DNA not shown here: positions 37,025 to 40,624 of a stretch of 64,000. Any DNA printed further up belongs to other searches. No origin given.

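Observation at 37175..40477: Eukaryotic homolog of bacterial protein acetyltransferase Pat (acyl-CoA-synthetase-like domain lacking catalytic His + C-terminal GNAT)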

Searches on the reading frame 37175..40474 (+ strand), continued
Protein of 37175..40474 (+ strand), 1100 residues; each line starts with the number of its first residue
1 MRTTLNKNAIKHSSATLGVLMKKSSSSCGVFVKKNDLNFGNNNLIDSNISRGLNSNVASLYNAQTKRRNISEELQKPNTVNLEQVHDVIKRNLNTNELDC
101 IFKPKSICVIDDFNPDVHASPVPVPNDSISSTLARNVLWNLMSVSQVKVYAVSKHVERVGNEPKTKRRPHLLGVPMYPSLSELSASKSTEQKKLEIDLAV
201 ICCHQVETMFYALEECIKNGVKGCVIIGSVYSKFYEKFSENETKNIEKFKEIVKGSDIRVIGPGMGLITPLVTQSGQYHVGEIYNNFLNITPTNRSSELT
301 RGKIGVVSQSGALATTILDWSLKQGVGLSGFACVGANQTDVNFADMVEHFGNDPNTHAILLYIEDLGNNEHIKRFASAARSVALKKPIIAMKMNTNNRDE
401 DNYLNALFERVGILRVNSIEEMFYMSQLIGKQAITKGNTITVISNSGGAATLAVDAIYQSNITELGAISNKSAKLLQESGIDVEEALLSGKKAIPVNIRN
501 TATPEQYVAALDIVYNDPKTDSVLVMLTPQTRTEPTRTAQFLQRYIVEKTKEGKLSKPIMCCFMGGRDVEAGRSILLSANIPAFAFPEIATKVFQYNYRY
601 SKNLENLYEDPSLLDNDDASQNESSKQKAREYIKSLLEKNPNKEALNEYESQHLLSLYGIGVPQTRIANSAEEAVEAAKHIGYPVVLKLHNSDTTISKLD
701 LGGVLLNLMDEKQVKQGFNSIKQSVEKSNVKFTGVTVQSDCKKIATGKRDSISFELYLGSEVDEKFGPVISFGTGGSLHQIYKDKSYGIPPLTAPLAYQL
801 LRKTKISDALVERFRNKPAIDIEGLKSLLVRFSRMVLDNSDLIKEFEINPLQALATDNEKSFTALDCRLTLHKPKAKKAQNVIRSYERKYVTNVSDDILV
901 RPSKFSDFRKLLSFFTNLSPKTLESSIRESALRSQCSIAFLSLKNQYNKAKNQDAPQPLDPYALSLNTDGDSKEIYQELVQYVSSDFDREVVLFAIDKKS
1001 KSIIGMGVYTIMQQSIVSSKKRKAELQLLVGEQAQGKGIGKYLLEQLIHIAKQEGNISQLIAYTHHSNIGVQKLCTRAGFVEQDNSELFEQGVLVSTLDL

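Call 14: find_encoding_contigs(protein=P0003, flank=5000, max_places=3)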
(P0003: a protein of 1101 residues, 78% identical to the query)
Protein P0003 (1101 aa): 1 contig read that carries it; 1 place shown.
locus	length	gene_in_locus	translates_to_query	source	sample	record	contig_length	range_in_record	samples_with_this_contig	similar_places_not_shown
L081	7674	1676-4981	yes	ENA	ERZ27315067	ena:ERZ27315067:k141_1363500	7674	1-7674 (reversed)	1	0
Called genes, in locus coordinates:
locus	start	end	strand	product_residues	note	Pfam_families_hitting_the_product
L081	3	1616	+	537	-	?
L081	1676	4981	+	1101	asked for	PF13508:Acetyltransf_7 (faint), PF13607:Succ_CoA_lig, PF08442:ATP-grasp_2 (faint), PF19045:Ligase_CoA_2 (faint), PF13549:ATP-grasp_5, PF00583:Acetyltransf_1, PF13302:Acetyltransf_3, PF13673:Acetyltransf_10 (weak), +1 more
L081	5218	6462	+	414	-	PF00089:Trypsin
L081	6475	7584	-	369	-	PF00617:RasGEF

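Call 50: list_cluster_members(proteins=[P0001, P0002, P0004, P0008, P0019])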
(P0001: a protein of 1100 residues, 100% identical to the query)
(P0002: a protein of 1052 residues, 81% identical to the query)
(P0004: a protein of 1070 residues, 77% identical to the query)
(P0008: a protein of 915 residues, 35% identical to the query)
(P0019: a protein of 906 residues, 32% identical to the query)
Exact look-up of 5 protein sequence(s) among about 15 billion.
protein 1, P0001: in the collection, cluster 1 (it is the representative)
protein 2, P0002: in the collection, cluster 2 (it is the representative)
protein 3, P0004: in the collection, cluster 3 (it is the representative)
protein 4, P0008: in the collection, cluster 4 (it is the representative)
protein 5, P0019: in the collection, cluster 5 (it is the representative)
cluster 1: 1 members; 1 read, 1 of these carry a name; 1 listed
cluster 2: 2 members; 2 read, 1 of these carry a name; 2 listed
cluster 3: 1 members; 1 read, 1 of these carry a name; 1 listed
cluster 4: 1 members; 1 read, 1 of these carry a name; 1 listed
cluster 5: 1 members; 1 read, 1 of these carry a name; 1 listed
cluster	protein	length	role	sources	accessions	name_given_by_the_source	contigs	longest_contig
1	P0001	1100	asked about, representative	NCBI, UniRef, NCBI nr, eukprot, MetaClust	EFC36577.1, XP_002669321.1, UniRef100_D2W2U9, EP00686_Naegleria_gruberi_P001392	GCN5-related N-acetyltransferase [Naegleria gruberi] | GCN5-related N-acetyltransferase n=1 Tax=Naegleria gruberi TaxID=5762 RepID=D2W2U9_NAEGR | XP_002669321.1 GCN5-related N-acetyltransferase [Naegleria gruberi strain NEG-M]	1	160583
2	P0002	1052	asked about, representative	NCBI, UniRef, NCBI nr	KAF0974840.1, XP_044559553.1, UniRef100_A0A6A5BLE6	hypothetical protein FDP41_006314 [Naegleria fowleri] | N-acetyltransferase domain-containing protein n=1 Tax=Naegleria fowleri TaxID=5763 ... | uncharacterized protein FDP41_006314 [Naegleria fowleri]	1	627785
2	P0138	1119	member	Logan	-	-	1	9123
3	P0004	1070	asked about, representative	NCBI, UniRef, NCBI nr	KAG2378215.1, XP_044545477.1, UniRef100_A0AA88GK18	hypothetical protein C9374_008358 [Naegleria lovaniensis] | Uncharacterized protein n=1 Tax=Naegleria lovaniensis TaxID=51637 RepID=A0AA88GK18_NAELO | uncharacterized protein C9374_008358 [Naegleria lovaniensis]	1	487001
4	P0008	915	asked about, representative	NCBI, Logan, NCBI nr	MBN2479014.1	MAG: bifunctional acetate--CoA ligase family protein/GNAT family N-acetyltransferase ... | bifunctional acetate--CoA ligase family protein/GNAT family N-acetyltransferase ...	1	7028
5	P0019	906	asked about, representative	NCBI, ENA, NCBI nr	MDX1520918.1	MAG: bifunctional acetate--CoA ligase family protein/GNAT family N-acetyltransferase ... | bifunctional acetate--CoA ligase family protein/GNAT family N-acetyltransferase ...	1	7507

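Call 56: search_protein_representatives(protein=window:37175-40474:+)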
Query: 1100 residues. Proteins with E-value up to 0.001 (for the whole library): 17178; up to 1e-10: 9027; up to 1e-30: 1837. The best 150 are listed.
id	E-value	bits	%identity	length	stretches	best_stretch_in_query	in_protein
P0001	0.0e+00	2436.5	100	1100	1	1-1100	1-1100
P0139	7.7e-184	629.7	42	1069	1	32-1084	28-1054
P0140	2.1e-122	426.3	40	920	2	164-922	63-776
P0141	5.8e-116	405.0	37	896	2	187-922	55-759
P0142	2.0e-110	386.7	36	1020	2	85-916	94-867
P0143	1.4e-108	380.6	42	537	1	399-926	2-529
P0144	5.3e-105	368.7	36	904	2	289-922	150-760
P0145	6.7e-105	368.4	36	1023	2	398-1087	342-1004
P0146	3.1e-103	362.9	37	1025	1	165-915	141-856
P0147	4.3e-101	355.8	35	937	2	124-922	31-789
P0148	6.0e-100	352.0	35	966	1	249-1088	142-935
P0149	5.0e-97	342.3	37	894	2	197-891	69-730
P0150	2.2e-95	336.9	35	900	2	167-923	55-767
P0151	1.7e-94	333.9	33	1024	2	183-893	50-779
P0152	1.2e-93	331.2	34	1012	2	178-923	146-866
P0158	6.9e-92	325.3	43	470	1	308-784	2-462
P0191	3.3e-81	290.0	42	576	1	301-741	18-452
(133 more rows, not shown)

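Call 59: list_cluster_members(proteins=[P0139, P0142, P0145, P0146, P0151, P0152, P0143, P0158, P0191, P0148])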
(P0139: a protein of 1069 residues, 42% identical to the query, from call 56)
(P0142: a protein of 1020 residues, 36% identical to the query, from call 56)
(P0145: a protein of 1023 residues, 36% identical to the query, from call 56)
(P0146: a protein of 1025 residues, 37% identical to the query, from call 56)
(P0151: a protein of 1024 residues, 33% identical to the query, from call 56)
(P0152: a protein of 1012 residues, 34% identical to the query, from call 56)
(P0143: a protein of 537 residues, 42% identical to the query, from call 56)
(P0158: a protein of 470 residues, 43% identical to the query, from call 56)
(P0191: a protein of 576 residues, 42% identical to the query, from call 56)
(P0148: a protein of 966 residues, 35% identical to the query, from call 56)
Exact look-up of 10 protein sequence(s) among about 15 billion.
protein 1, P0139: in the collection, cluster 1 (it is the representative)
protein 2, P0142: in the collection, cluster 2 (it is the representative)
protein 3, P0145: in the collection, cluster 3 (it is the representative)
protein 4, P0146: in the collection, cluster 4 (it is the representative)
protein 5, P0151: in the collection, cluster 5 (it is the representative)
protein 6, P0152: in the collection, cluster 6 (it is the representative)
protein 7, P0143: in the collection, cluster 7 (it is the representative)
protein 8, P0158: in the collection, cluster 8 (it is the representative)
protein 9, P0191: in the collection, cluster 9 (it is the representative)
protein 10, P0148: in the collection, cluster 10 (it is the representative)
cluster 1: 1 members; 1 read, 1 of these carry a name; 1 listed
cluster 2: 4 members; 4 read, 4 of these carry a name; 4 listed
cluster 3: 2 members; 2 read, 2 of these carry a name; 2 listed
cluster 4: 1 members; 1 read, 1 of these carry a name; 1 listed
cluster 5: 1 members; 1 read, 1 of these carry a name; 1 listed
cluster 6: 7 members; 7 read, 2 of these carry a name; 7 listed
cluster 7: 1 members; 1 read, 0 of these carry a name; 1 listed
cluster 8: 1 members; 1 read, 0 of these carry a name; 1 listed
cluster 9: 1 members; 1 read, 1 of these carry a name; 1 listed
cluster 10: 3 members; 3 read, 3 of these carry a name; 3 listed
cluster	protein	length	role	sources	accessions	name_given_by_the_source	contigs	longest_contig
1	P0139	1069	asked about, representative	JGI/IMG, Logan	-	acetyltransferase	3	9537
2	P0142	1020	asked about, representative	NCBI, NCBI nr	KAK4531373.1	hypothetical protein CCYA_CCYA08G2230 [Cyanidiococcus yangmingshanensis]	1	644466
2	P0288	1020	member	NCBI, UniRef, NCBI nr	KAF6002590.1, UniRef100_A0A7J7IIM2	hypothetical protein F1559_000017 [Cyanidiococcus yangmingshanensis] | Uncharacterized protein n=1 Tax=Cyanidiococcus yangmingshanensis TaxID=2690220 ...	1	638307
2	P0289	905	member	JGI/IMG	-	acetyltransferase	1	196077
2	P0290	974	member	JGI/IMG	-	acetyltransferase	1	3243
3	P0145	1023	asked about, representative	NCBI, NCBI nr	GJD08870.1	Acetate--CoA ligase [ADP-forming] [Galdieria sulphuraria]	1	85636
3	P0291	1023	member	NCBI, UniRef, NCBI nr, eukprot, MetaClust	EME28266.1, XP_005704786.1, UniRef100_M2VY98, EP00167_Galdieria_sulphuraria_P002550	acetyl-CoA synthetase (ADP-forming) [Galdieria sulphuraria] | Acetyl-CoA synthetase (ADP-forming) n=1 Tax=Galdieria sulphuraria TaxID=130081 ... | XP_005704786.1 acetyl-CoA synthetase (ADP-forming) [Galdieria sulphuraria]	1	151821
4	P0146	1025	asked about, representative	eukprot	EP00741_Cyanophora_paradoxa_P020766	tig00021312_g20045.t1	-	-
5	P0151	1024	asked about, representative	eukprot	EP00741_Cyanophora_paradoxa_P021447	tig00021352_g20704.t1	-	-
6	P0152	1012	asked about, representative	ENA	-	-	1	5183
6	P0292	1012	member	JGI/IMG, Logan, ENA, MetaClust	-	\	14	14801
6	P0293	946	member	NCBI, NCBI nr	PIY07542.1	MAG: acetyl CoA synthetase subunit alpha [Flexibacter sp. CG_4_10_14_3_um_filter_32_15]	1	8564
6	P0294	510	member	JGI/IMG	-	-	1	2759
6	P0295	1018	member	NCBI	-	-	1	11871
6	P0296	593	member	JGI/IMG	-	-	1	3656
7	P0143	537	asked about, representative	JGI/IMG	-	-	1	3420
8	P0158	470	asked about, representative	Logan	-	-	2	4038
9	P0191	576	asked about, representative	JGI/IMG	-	acetyltransferase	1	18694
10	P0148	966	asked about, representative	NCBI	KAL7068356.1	putative acetyl-CoA synthetase [Cryptosporidium serpentis]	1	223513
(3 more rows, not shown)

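Call 60: find_encoding_contigs(protein=P0139, flank=8000, max_places=3)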
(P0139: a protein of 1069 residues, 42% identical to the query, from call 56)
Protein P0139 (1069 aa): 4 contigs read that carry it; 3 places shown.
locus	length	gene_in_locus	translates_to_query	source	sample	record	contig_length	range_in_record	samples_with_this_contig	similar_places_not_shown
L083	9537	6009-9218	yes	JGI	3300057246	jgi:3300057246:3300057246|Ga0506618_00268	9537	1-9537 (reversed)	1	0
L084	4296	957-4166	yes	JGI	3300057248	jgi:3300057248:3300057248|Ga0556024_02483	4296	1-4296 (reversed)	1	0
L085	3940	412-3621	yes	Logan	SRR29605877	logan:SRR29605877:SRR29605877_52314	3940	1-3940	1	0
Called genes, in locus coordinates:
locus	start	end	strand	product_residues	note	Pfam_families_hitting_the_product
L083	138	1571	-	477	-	PF00784:MyTH4, PF00620:RhoGAP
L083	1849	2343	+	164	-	-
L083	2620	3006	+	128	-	-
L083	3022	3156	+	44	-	-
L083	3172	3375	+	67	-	-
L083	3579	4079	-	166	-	PF10294:Methyltransf_16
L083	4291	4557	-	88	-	PF10294:Methyltransf_16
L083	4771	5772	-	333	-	-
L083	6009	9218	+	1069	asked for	PF02629:CoA_binding, PF13380:CoA_binding_2, PF13607:Succ_CoA_lig, PF13549:ATP-grasp_5, PF13302:Acetyltransf_3, PF00583:Acetyltransf_1, PF13420:Acetyltransf_4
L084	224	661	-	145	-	PF00164:Ribosom_S12_S23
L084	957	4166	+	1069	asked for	PF02629:CoA_binding, PF13380:CoA_binding_2, PF13607:Succ_CoA_lig, PF13549:ATP-grasp_5, PF13302:Acetyltransf_3, PF00583:Acetyltransf_1, PF13420:Acetyltransf_4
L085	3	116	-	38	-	?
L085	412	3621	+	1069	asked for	PF02629:CoA_binding, PF13380:CoA_binding_2, PF13607:Succ_CoA_lig, PF13549:ATP-grasp_5, PF13302:Acetyltransf_3, PF00583:Acetyltransf_1, PF13420:Acetyltransf_4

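Call 66: predict_structure(alignment_id=A2)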
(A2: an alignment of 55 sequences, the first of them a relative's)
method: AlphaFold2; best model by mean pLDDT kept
length: 1100 residues; sequences in the alignment: 55
mean_pLDDT: 79.0   pTM: 0.82
mean pLDDT of the five models: 79.0, 78.0, 77.7, 76.4, 76.2
residues with pLDDT >= 90: 425; 70-90: 434; 50-70: 113; < 50: 128
segments of 3 or more residues with pLDDT < 50: 1-79, 119-123, 279-284, 929-938, 953-968
pLDDT, mean of each block of 10 residues (from residue 1): 28 25 22 24 27 32 32 37 60 67 90 62 49 84 79 80 61 85 72 79 88 92 86 77 91 89 86 53 63 71 88 78 79 86 92 86 91 92 89 88 94 92 85 85 92 91 88 90 71 82 92 93 93 90 91 83 92 90 92 93 84 57 85 91 88 94 94 96 93 71 89 96 89 91 64 91 94 86 88 89 87 77 92 92 93 88 92 83 85 90 88 84 61 43 59 40 44 69 82 93 92 78 88 89 94 90 86 92 83 88
secondary structure, 60 per line:
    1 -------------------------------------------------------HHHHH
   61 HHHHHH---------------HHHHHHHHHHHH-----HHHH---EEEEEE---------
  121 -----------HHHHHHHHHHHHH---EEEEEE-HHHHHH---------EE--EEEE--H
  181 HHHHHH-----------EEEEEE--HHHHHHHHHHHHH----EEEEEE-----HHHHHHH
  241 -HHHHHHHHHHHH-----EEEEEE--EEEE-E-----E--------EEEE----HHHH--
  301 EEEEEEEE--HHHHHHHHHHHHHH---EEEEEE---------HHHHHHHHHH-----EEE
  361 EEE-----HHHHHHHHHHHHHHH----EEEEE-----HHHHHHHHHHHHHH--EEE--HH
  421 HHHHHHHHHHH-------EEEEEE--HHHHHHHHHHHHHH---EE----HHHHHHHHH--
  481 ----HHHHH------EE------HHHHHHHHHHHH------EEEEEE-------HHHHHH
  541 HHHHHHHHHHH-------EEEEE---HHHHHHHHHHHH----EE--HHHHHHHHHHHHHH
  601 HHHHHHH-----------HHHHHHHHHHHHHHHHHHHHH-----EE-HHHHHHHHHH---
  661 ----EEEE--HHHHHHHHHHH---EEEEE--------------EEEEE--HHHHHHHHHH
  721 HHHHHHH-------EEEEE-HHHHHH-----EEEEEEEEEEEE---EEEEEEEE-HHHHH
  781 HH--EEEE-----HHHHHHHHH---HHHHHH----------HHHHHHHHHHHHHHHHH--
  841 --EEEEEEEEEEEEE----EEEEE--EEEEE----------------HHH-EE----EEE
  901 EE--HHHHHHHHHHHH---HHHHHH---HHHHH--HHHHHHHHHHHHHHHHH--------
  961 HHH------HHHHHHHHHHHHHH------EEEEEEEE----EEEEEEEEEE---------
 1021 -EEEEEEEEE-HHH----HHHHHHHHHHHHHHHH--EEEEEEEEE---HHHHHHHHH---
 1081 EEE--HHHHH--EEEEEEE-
elements in order (helices of 4 or more, strands of 3 or more residues): H56-66 H82-93 H99-102 E106-111 H132-144 E148-153 H155-160 E174-177 H180-186 E198-203 H206-218 E223-228 H234-240 H242-253 E259-264 E267-270 E287-290 H295-298 E301-308 H311-324 E328-333 H343-352 E358-363 H369-383 E388-392 H398-411 E414-416 H419-431 E439-444 H447-460 H470-478 H485-489 H504-515 E522-527 H535-551 E559-563 H567-578 H587-607 H619-639 H648-657 E665-668 H671-681 E685-689 E704-708 H711-727 E735-739 H741-746 E752-763 E767-774 H776-782 E785-788 H794-802 H806-811 H822-838 E843-855 E860-864 E867-871 E898-902 H905-916 H920-925 H929-933 H936-952 H970-983 E990-997 E1002-1011 E1022-1030 H1039-1054 E1057-1065 H1069-1077 E1081-1083 H1086-1090 E1093-1099
